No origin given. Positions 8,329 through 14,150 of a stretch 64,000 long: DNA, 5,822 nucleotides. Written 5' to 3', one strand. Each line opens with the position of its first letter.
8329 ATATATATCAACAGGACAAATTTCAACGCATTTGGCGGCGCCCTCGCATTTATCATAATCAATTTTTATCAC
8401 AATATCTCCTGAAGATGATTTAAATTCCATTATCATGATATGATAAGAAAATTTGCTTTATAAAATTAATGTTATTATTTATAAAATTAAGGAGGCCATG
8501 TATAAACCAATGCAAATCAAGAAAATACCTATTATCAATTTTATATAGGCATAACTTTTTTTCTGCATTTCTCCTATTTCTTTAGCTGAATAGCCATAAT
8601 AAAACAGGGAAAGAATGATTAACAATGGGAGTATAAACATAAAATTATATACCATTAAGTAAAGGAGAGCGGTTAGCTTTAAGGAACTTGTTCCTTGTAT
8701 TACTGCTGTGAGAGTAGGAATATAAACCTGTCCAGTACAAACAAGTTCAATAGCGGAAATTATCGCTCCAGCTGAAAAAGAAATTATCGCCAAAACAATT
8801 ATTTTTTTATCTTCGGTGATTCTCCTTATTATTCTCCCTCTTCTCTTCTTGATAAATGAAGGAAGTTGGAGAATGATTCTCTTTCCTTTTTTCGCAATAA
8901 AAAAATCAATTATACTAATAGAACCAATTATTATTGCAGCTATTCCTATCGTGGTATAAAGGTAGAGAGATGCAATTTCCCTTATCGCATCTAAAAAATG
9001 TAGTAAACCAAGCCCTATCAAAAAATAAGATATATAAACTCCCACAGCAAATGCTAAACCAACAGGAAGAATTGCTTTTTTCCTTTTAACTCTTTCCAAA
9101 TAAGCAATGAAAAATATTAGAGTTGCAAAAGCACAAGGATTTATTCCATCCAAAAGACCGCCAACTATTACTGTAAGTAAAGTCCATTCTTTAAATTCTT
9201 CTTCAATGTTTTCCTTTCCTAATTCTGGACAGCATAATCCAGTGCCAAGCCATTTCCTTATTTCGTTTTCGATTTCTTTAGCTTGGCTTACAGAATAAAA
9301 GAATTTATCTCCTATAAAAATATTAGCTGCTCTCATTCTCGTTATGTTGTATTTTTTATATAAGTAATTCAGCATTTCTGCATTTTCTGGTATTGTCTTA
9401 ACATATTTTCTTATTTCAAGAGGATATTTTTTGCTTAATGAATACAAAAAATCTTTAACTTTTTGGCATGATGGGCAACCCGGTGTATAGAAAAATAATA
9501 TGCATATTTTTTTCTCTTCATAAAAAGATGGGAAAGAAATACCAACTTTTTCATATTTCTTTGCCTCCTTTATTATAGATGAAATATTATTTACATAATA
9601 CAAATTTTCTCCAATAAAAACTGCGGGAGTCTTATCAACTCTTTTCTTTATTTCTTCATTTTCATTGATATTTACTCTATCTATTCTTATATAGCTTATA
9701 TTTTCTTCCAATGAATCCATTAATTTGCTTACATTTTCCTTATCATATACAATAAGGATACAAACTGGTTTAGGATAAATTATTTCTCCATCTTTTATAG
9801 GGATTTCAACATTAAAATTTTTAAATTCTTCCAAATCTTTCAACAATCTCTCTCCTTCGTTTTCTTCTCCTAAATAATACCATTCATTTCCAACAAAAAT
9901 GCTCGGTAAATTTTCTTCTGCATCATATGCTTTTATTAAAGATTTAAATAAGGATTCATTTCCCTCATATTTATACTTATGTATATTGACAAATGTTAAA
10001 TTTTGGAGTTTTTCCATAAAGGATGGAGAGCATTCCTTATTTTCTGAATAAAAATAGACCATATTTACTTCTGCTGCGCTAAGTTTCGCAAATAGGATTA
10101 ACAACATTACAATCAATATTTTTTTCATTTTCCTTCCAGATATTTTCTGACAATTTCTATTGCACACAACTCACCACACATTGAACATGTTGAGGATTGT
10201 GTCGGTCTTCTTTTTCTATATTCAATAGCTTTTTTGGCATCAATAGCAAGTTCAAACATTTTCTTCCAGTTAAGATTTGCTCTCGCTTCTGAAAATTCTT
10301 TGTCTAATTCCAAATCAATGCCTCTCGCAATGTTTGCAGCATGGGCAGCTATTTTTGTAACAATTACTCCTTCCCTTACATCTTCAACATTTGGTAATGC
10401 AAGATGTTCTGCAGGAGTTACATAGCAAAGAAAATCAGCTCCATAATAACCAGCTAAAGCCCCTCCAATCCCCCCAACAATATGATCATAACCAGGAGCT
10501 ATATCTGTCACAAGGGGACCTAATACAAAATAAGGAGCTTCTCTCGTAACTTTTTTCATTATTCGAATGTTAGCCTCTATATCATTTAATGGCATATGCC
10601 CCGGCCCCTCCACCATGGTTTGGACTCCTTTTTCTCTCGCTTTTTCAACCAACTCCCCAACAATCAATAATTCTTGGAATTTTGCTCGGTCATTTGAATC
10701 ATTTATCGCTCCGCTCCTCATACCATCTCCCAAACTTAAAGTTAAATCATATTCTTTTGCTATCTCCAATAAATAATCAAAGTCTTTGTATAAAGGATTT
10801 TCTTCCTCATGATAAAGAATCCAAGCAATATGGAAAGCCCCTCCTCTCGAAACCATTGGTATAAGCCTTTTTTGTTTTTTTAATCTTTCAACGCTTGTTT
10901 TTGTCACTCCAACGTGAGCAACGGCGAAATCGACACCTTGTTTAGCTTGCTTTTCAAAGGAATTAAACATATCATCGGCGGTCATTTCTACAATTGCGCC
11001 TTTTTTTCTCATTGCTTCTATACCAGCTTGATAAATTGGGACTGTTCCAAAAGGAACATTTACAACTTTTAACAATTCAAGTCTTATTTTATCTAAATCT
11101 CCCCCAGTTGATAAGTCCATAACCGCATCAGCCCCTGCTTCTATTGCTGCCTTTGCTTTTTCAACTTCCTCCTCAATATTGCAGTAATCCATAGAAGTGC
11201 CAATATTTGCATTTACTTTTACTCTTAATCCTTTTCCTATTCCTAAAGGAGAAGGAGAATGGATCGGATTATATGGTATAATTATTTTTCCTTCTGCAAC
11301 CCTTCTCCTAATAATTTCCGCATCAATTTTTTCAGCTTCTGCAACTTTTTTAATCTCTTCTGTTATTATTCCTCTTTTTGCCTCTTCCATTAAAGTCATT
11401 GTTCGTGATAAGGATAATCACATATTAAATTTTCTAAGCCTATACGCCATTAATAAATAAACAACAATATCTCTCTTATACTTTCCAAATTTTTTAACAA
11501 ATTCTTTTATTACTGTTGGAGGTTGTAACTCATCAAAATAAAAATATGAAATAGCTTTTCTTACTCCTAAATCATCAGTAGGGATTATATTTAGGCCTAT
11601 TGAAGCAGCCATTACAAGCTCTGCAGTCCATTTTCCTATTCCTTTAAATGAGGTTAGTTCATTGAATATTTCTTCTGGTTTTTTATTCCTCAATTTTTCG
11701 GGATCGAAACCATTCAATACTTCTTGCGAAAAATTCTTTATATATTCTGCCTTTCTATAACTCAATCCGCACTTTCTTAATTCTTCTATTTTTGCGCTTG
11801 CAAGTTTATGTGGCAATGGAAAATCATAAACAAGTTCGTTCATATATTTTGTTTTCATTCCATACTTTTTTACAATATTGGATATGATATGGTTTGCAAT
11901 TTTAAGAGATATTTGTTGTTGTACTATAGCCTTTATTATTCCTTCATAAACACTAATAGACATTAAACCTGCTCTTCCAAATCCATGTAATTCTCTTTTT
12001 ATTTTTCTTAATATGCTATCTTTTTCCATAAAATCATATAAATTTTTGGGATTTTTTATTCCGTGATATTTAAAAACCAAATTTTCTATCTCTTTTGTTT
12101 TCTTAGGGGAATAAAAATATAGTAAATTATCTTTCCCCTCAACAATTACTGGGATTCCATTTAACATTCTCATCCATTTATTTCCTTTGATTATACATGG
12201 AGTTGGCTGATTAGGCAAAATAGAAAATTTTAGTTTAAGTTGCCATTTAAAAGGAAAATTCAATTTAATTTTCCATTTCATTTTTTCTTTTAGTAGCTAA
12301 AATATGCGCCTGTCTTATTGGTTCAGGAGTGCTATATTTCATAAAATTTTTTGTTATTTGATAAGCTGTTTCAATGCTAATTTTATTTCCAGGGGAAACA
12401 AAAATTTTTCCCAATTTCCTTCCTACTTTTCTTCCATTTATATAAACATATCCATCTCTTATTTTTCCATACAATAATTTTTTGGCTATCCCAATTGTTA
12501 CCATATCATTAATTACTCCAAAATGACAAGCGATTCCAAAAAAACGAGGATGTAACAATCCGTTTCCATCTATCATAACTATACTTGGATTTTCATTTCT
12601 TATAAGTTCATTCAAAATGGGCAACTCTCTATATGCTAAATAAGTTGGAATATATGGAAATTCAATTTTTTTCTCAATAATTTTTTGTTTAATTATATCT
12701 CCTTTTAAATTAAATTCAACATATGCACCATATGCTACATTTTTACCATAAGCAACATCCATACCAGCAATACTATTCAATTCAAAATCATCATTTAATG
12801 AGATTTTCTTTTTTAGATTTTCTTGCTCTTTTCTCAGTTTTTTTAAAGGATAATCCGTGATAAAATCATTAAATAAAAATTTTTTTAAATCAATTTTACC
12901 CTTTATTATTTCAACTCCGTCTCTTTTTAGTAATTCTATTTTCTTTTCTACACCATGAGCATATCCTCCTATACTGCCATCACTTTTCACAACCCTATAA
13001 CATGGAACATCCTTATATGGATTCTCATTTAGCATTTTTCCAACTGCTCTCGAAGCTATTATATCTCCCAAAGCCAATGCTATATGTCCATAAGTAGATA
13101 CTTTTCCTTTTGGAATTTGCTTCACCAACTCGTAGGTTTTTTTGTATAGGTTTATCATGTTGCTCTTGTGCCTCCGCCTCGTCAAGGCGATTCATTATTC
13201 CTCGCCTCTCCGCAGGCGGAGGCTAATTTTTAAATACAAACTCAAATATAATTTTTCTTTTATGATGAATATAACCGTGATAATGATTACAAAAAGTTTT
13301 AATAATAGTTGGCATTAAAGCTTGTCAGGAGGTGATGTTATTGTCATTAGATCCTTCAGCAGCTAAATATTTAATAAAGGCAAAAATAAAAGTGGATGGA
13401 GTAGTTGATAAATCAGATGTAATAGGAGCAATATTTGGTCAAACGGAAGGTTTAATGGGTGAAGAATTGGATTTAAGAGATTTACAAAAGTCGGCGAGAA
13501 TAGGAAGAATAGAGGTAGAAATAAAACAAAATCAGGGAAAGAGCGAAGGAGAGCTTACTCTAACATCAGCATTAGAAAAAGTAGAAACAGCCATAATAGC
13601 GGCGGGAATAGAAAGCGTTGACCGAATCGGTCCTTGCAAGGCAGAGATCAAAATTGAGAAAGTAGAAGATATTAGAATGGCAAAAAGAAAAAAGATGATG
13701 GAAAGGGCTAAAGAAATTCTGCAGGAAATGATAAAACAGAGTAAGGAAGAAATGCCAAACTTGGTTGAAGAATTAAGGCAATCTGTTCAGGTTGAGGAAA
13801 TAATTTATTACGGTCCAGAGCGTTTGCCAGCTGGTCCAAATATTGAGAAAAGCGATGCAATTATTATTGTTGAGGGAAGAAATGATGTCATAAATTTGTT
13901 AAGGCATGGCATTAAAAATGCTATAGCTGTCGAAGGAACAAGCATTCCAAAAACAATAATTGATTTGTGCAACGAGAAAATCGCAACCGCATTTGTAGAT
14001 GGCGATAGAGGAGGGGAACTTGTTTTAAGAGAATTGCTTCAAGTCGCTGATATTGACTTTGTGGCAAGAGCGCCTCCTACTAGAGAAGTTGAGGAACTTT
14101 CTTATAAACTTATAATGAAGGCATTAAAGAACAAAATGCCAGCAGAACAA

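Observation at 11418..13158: Alkylation/deamination repair operon with a fused Ogt-EndoV protein and overlapping AlkA-like glycosylase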

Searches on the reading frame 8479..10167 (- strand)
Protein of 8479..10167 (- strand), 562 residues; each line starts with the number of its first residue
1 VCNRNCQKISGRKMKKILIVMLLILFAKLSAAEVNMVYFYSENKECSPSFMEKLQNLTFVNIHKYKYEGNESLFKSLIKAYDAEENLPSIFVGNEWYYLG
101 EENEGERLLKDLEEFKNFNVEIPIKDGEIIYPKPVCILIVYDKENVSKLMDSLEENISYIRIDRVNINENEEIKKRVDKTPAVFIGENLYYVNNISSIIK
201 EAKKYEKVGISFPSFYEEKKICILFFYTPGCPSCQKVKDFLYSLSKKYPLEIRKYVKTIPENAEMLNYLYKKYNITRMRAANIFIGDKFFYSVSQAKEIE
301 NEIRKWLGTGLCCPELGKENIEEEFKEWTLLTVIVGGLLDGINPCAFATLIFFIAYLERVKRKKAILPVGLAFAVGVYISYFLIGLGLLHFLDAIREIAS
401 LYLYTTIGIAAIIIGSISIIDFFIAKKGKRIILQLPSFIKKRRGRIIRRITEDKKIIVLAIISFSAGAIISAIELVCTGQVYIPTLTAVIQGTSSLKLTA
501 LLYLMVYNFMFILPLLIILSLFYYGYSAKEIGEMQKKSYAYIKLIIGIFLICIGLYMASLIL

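Call 46: search_protein_families(library=pfam, proteins=[window:8479-10167:-], max_evalue=0.001)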
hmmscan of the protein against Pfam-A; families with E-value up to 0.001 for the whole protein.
window:8479-10167:- (562 aa): 2 families
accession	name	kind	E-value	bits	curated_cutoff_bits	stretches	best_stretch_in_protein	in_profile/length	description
PF00462.30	Glutaredoxin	-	6.1e-05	23.6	22.9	0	224-248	2-26/60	Glutaredoxin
PF05768.20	Glrx-like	-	0.00062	20.5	26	0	223-254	2-33/77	Glutaredoxin-like domain (DUF836)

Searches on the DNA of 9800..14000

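Call 34: search_rna_families(source=window, start=9800, end=14000, threshold=evalue, max_evalue=1)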
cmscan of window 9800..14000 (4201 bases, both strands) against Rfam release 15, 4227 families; matches with E-value up to 1: 2.
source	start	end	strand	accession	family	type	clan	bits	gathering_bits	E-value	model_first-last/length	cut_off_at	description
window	13138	13281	-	RF00064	HgcG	Gene; snRNA; snoRNA; HACA-box;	-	26.7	77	0.00011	1-276/276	no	HgcG RNA (Pab40)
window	11126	11174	-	RF01306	sR52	Gene; snRNA; snoRNA; CD-box;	-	23.8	50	0.065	1-60/60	no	Small nucleolar RNA sR52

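Call 65: search_rna_families(source=window, start=13100, end=13340, threshold=evalue, max_evalue=10, show_alignments=2)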
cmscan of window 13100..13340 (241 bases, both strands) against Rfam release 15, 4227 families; matches with E-value up to 10: 7.
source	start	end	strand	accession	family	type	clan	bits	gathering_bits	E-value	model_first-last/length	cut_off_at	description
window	13256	13320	+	RF01592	plasmodium_snoR17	Gene; snRNA; snoRNA; CD-box;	-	21.9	51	2.6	1-80/80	no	small nucleolar RNA snoR17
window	13194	13306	-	RF04088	MIR812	Gene; miRNA;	-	19.5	80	4.7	46-160/205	no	MIR812 microRNA precursor family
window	13100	13281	-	RF00064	HgcG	Gene; snRNA; snoRNA; HACA-box;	-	19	77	0.0015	1-216/276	3'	HgcG RNA (Pab40)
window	13136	13256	-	RF01992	VIS1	Gene; lncRNA;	-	16.5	100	1.1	81-202/202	no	Viral integration site 1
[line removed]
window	13255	13287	+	RF00526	snoMe28S-U3344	Gene; snRNA; snoRNA; CD-box;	-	14.4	50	9.8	1-83/83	no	Small nucleolar RNA Me28S-U3344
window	13257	13320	+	RF01164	SNORD107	Gene; snRNA; snoRNA; CD-box;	-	14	50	7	1-74/74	no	Small nucleolar RNA SNORD107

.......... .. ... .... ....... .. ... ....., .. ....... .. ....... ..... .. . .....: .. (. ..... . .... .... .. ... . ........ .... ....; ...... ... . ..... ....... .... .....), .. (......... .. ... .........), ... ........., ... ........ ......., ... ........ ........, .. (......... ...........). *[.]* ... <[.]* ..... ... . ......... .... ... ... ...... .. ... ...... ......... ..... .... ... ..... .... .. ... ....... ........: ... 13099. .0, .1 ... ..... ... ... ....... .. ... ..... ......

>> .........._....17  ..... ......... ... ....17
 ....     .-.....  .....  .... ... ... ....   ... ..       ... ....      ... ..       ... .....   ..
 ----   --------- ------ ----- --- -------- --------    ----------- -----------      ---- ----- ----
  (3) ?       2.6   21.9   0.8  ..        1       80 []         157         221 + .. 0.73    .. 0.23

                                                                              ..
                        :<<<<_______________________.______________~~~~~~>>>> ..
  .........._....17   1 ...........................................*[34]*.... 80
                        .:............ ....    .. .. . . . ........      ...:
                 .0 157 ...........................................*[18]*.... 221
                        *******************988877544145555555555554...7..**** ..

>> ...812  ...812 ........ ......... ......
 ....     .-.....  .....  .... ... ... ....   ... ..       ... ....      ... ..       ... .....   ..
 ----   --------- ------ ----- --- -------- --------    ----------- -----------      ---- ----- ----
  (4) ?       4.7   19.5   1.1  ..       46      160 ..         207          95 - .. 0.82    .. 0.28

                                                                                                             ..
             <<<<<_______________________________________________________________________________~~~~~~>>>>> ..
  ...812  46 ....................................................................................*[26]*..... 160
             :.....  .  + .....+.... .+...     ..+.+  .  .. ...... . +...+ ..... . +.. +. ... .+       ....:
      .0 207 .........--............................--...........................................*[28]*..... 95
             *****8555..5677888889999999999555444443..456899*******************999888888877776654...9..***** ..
